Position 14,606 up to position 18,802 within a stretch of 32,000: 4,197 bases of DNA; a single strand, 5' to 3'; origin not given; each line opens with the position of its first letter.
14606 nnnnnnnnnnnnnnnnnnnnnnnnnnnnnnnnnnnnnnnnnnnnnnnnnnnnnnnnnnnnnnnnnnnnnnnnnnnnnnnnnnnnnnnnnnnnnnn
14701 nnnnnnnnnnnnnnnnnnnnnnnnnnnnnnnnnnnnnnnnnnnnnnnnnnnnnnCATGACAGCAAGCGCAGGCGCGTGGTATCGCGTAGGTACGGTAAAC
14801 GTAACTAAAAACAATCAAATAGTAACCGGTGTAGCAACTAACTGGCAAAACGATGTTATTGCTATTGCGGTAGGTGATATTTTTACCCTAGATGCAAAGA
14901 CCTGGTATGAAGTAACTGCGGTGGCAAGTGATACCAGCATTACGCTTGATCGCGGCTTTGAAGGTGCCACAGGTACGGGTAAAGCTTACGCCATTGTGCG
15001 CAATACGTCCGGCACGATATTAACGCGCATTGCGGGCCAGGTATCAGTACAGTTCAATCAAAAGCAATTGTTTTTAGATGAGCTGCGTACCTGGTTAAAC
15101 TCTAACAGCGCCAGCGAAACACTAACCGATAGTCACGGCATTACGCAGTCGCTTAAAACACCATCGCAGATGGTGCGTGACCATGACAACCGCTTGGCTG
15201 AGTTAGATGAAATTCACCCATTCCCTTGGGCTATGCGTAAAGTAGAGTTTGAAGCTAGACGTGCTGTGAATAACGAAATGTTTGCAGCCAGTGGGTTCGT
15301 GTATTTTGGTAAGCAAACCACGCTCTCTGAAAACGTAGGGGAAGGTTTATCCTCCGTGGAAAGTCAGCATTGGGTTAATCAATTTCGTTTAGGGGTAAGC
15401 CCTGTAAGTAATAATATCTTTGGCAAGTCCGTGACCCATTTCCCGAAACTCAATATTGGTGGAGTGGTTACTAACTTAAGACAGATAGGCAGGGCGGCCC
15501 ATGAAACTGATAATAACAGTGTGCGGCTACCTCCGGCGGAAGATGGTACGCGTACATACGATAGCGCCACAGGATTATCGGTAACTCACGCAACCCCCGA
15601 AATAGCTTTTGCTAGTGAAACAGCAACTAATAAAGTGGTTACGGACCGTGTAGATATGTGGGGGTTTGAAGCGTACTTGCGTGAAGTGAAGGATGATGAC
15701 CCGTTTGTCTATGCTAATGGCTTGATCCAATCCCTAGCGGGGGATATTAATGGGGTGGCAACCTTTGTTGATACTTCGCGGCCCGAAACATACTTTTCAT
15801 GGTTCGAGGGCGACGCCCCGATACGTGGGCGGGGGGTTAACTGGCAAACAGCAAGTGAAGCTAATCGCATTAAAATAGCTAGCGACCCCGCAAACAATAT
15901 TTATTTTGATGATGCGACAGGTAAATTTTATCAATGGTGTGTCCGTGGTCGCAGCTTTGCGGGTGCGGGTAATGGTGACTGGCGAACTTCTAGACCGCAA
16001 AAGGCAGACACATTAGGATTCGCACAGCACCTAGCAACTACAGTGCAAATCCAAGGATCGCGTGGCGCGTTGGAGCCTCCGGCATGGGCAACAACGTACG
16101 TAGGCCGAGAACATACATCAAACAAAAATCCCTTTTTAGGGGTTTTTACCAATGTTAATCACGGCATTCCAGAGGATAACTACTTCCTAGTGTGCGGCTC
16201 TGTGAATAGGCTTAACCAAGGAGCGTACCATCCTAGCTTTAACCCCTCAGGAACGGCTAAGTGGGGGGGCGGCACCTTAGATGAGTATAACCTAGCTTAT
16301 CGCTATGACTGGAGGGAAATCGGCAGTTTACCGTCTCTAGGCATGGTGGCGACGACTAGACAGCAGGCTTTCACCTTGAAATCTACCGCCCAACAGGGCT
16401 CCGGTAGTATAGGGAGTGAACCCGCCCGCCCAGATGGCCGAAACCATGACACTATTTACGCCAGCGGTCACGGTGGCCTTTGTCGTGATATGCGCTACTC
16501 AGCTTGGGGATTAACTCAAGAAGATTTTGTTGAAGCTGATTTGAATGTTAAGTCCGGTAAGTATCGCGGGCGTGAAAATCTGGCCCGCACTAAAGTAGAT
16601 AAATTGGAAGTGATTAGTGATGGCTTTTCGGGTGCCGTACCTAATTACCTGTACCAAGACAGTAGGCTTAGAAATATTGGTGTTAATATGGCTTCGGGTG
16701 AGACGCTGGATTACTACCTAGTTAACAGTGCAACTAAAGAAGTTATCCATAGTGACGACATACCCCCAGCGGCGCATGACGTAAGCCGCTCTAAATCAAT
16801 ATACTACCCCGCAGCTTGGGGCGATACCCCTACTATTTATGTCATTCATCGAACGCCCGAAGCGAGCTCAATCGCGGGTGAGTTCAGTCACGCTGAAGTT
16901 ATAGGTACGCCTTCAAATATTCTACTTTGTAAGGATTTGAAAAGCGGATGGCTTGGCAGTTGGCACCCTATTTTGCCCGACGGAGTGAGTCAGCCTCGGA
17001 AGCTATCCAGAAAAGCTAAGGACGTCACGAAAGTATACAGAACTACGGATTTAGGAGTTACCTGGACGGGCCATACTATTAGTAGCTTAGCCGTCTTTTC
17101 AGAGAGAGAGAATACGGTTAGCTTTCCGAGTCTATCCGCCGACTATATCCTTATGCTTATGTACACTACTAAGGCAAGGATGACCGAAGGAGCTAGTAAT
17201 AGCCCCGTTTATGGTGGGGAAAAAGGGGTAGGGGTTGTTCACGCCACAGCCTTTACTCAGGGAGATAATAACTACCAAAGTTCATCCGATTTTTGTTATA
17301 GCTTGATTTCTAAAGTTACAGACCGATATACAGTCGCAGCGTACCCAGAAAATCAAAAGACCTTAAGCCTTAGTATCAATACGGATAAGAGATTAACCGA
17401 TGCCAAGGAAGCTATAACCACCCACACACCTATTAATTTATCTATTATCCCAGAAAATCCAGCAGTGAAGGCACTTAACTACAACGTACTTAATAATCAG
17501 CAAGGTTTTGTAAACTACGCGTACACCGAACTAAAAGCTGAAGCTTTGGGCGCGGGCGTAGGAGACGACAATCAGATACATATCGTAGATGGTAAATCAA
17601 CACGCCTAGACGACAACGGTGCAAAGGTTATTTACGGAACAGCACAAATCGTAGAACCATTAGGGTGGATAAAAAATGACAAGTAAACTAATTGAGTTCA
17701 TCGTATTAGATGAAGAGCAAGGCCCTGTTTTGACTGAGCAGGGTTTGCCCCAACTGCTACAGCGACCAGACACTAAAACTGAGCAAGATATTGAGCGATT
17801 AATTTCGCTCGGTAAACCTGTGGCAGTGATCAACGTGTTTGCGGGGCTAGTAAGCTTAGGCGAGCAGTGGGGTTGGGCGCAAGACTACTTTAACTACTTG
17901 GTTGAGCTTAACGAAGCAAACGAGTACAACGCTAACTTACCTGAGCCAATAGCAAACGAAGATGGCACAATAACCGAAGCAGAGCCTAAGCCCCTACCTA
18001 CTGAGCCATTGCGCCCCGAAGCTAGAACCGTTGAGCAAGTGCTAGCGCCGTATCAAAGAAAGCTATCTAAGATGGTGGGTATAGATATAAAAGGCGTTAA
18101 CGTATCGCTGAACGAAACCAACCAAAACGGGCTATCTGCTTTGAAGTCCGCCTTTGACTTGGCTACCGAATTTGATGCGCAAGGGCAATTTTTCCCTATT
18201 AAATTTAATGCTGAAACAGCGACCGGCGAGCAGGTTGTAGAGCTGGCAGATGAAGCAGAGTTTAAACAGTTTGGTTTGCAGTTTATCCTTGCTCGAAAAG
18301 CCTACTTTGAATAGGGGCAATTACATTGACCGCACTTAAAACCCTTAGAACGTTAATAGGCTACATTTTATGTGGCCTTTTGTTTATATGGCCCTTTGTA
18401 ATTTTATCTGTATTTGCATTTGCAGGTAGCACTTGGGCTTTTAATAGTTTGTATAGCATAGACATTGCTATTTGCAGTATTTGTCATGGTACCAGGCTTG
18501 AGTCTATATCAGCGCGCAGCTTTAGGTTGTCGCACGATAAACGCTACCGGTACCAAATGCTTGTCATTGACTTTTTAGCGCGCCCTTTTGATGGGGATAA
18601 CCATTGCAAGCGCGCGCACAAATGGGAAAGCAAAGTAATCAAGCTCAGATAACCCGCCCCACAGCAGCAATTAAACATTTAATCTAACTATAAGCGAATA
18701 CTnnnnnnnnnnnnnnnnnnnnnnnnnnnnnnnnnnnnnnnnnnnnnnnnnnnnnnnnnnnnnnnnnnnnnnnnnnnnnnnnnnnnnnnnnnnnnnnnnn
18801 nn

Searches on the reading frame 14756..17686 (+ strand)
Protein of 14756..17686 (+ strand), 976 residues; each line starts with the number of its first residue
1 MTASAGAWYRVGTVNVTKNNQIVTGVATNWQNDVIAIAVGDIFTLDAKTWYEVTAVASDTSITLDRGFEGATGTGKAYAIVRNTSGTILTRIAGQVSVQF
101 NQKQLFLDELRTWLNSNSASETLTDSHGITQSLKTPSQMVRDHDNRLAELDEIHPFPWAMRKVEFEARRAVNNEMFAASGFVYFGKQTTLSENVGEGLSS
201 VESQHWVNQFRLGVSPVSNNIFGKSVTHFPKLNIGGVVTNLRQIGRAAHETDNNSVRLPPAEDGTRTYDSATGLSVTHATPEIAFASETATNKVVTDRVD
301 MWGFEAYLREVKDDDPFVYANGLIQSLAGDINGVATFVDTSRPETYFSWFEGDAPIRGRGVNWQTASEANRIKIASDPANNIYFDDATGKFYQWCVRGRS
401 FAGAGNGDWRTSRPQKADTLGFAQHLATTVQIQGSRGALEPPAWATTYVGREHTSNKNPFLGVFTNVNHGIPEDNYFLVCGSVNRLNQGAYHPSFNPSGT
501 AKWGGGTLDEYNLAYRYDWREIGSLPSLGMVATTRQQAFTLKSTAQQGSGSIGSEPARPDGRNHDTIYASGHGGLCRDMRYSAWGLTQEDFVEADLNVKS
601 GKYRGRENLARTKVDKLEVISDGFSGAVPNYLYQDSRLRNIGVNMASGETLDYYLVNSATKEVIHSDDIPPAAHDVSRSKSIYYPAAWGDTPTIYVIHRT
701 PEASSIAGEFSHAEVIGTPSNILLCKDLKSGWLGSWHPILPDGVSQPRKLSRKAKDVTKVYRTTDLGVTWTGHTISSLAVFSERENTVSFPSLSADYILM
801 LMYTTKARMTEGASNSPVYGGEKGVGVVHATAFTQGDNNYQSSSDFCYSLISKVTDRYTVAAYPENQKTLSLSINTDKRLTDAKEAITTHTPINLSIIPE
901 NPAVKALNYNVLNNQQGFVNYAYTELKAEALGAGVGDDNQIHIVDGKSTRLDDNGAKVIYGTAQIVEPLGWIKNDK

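Call 6: search_protein_families(library=phrogs, proteins=[window:14756-17686:+], max_evalue=0.001)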
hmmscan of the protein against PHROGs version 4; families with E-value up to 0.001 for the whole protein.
window:14756-17686:+ (976 aa): 13 families
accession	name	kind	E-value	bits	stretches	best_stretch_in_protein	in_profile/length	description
phrog_14489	-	unknown function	2.7e-140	470.3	2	284-974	581-1282/1283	-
phrog_12714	-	unknown function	1.8e-15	57.5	1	5-148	2-146/568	-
phrog_2712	-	tail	3e-13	50.1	1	7-82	378-450/700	tail fiber protein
phrog_1980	-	tail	5e-12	46.9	1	7-124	2-115/449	tail fiber protein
phrog_38424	-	unknown function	1.1e-09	38.6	1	8-81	3-73/488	-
phrog_1591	-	tail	3.3e-09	37.6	1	7-133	2-125/484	tail fiber protein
phrog_34307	-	unknown function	6e-09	36.4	1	8-81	3-73/407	-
phrog_1798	-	unknown function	4.8e-07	30.5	1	7-108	2-105/305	-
phrog_3299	-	unknown function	6.4e-07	28.2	1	8-146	2-138/1385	-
phrog_22609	-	tail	4.3e-06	25.7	1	8-145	2-137/1184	tail fiber protein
phrog_24607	-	tail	1.1e-05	25.1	1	9-85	5-80/674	tail protein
phrog_6129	-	unknown function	8.7e-05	23.3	1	8-75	2-69/277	-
phrog_28473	-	tail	0.00037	20.7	1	10-83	12-85/367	tail fiber protein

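Call 13: search_protein_families(library=pfam, proteins=[window:14756-17686:+], max_evalue=1)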
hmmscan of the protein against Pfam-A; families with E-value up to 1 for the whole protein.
window:14756-17686:+ (976 aa): 1 family
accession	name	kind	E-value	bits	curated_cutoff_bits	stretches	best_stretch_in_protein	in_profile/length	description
PF20818.2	TelK_stirrup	-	0.17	12.5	27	1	896-943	33-81/92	Protelomerase, stirrup domain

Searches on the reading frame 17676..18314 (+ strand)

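Call 6: search_protein_families(library=phrogs, proteins=[window:17676-18314:+], max_evalue=0.001)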
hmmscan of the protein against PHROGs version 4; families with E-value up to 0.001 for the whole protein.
window:17676-18314:+ (212 aa): 0 families

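Call 13: search_protein_families(library=pfam, proteins=[window:17676-18314:+], max_evalue=1)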
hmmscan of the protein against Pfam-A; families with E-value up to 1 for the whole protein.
window:17676-18314:+ (212 aa): 2 families
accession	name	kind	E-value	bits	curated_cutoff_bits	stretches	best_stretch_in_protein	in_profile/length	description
PF24911.1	YfjL_C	-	0.11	13.5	28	1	129-194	9-71/117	YfjL-like C-terminal domain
PF14452.12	Multi_ubiq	-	0.12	13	24.5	1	174-206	9-41/69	Multiubiquitin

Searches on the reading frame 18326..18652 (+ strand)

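Call 6: search_protein_families(library=phrogs, proteins=[window:18326-18652:+], max_evalue=0.001)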
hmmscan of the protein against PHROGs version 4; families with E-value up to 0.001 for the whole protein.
window:18326-18652:+ (108 aa): 1 family
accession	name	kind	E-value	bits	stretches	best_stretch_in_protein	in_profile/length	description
phrog_3342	-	unknown function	7.2e-08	33.2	1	36-104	9-77/90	-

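Call 87: search_protein_families(library=pfam, proteins=[window:18326-18652:+], max_evalue=0.01)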
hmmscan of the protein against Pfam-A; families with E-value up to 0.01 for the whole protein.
window:18326-18652:+ (108 aa): 0 families
